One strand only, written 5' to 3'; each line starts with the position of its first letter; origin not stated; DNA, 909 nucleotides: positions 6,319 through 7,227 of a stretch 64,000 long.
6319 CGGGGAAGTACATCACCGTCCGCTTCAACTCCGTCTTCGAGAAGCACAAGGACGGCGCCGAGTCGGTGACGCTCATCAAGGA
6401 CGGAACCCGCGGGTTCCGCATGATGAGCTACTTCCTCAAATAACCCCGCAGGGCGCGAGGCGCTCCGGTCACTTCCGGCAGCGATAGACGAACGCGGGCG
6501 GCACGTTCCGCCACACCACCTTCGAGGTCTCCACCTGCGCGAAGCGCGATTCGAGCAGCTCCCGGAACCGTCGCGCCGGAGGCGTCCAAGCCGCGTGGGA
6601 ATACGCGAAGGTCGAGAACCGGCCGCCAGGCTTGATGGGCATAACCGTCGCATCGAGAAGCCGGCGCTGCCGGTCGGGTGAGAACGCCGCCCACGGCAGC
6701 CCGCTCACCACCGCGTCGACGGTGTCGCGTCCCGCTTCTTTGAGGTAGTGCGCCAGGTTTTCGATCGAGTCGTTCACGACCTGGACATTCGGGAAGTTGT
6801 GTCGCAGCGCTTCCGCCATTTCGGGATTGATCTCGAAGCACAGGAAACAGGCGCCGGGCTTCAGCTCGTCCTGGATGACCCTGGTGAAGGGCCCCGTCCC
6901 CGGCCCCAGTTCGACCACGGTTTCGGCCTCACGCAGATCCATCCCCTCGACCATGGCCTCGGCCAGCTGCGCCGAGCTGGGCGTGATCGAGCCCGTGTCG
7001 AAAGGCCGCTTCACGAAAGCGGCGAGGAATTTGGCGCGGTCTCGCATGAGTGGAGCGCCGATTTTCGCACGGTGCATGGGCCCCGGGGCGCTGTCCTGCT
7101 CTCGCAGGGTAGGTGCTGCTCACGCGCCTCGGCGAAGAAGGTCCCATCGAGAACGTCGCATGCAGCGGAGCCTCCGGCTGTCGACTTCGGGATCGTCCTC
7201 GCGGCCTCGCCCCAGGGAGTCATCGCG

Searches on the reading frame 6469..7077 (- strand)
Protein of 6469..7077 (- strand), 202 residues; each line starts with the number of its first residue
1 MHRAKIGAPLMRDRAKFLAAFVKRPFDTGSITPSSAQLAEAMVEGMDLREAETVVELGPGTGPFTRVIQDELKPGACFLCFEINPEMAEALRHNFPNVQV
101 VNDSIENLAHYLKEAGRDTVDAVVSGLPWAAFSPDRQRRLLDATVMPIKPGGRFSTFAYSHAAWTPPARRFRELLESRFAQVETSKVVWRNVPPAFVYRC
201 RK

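Call 8: search_protein_families(library=pfam, proteins=[window:6469-7077:-], max_evalue=0.01)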
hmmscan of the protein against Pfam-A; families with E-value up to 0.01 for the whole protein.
window:6469-7077:- (202 aa): 7 families
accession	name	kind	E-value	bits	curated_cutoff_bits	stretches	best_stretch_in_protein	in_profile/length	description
PF13649.12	Methyltransf_25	-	1.3e-08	35.8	27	1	54-152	1-97/97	Methyltransferase domain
PF00398.26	RrnaAD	-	8.8e-06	25.4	24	1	37-107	17-87/263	Ribosomal RNA adenine dimethylase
PF08242.18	Methyltransf_12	-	3.2e-05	25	30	1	55-154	1-98/98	Methyltransferase domain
PF08241.18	Methyltransf_11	-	4.7e-05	24.4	21.2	1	56-154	2-93/95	Methyltransferase domain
PF13847.12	Methyltransf_31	-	0.0047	17.1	27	1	49-126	2-81/145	Methyltransferase domain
PF02475.24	TRM5-TYW2_MTfase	-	0.0071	16.8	28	1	46-130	32-115/164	TRM5/TYW2 methyltransferase domain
PF13489.12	Methyltransf_23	-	0.0074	16.5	27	1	48-103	20-73/164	Methyltransferase domain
